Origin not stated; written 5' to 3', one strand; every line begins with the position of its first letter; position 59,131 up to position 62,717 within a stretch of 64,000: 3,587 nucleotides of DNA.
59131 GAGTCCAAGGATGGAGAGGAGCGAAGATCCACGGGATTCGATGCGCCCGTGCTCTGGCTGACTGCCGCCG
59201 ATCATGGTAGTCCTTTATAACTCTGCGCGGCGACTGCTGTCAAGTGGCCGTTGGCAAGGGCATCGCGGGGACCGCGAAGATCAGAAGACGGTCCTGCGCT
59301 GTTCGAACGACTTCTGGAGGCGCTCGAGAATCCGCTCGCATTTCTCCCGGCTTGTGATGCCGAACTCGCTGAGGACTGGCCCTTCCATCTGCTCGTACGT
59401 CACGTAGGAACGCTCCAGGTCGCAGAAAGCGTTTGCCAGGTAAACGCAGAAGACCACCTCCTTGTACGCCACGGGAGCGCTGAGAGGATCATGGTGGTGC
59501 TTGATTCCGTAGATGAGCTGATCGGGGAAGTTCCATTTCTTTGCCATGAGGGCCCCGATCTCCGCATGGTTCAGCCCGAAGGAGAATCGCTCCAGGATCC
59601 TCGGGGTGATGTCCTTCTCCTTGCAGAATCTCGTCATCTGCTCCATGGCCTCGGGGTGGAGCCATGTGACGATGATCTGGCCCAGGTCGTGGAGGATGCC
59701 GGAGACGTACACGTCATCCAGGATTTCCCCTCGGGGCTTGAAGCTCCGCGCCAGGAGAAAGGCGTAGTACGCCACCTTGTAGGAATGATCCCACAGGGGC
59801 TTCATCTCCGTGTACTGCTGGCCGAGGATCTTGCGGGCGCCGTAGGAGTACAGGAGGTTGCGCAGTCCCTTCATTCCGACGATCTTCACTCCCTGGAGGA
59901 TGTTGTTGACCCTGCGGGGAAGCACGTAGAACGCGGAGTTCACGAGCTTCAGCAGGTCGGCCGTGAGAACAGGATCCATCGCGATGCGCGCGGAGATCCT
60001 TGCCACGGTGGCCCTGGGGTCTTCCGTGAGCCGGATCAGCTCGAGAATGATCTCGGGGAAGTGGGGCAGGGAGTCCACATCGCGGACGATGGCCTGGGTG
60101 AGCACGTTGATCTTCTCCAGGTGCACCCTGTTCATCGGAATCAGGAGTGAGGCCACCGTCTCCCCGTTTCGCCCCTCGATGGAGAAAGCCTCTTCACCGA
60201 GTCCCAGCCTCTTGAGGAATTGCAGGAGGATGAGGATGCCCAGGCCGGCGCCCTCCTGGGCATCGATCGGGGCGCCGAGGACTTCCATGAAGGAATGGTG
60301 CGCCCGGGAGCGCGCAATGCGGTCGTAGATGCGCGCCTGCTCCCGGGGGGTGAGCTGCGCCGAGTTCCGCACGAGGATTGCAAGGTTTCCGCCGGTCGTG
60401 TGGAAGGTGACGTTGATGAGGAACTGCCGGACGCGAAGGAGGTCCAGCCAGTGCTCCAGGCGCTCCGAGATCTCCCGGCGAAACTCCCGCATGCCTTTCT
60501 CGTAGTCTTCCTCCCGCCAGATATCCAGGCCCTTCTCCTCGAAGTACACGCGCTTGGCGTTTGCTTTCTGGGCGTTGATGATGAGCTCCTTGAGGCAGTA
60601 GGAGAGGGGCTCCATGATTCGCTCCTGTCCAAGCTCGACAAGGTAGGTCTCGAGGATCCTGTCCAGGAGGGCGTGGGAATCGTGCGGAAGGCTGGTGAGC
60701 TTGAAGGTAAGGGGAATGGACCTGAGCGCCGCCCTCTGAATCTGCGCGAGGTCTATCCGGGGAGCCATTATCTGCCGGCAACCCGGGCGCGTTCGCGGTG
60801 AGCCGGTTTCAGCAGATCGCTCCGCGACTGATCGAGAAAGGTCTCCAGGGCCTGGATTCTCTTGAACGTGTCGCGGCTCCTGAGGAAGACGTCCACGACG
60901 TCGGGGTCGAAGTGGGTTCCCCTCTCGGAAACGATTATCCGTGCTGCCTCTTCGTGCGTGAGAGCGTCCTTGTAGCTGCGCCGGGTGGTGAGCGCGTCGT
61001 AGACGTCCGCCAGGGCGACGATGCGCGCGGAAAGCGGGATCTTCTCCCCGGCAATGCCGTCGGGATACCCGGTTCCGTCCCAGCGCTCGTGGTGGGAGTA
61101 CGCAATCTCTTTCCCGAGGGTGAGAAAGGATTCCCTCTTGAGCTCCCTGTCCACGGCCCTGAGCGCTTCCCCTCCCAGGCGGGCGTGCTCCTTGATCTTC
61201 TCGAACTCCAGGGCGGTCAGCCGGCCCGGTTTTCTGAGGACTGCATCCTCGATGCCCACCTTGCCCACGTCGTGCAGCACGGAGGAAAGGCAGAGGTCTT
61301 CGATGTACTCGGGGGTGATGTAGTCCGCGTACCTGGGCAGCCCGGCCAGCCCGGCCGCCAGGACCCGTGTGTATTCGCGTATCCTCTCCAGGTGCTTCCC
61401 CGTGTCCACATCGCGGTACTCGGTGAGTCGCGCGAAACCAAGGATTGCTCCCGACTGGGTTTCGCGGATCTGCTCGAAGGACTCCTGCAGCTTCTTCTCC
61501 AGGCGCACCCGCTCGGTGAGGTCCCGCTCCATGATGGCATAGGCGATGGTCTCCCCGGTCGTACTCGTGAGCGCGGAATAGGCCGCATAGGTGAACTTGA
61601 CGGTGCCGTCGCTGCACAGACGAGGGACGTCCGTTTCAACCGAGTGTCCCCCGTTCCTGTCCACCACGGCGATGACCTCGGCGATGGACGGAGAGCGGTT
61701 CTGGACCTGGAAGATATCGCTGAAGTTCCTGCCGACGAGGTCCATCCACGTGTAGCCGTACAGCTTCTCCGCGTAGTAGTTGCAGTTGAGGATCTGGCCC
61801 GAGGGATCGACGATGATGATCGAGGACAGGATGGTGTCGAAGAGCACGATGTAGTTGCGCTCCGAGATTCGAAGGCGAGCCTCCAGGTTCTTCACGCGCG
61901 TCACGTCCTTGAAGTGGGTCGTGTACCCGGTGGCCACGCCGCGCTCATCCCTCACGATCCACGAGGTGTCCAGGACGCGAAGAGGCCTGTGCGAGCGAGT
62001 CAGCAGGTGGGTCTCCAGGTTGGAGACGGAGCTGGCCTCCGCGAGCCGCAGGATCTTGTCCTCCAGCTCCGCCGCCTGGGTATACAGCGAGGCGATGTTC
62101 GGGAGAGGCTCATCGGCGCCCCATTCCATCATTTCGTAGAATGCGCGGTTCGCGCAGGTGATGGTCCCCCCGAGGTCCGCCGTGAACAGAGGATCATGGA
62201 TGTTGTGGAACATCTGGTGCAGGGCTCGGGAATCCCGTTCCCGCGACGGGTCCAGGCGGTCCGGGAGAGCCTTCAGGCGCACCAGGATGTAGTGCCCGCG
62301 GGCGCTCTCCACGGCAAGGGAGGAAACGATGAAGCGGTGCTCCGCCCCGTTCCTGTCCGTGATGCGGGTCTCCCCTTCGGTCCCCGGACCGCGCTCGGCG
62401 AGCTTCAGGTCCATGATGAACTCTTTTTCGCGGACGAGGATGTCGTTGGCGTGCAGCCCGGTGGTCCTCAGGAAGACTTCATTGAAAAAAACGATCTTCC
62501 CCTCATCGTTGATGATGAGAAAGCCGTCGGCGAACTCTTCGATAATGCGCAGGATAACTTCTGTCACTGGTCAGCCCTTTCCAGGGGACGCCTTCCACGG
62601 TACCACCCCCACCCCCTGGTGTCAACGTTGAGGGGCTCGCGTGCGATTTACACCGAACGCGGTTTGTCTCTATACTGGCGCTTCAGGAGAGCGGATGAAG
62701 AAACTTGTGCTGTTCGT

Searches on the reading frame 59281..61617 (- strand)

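Call 6: search_protein_families(library=pfam, proteins=[window:59281-61617:-])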
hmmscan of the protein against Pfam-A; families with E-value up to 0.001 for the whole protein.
window:59281-61617:- (778 aa): 2 families
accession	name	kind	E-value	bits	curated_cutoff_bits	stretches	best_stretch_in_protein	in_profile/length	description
PF08668.18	HDOD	-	8.3e-54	182.5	22.9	1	517-711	1-196/196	HDOD domain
PF01966.28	HD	-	2.9e-09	37.7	22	1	609-714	2-91/116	HD domain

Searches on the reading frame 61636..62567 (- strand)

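Call 49: search_protein_families(library=pfam, proteins=[window:61636-62567:-])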
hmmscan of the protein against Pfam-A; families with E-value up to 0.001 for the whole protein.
window:61636-62567:- (310 aa): 6 families
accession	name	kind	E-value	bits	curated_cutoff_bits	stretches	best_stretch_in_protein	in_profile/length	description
PF00989.32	PAS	-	1.3e-19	70.7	22.6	2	116-221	3-112/113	PAS fold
PF13426.13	PAS_9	-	1.6e-18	67.3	27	2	249-299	3-53/103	PAS domain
PF13188.13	PAS_8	-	1.9e-16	59.7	21.8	1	241-291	5-52/65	PAS domain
PF08448.16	PAS_4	-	4.6e-10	40.1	23.1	0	120-226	1-109/110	PAS fold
PF12860.13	PAS_7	-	2.6e-06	28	27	0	244-295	2-54/115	PAS fold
PF24820.1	Diguanyl_cycl_sensor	-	2.4e-05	24.7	28.1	0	244-290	3-49/109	Diguanylate cyclase-like sensor domain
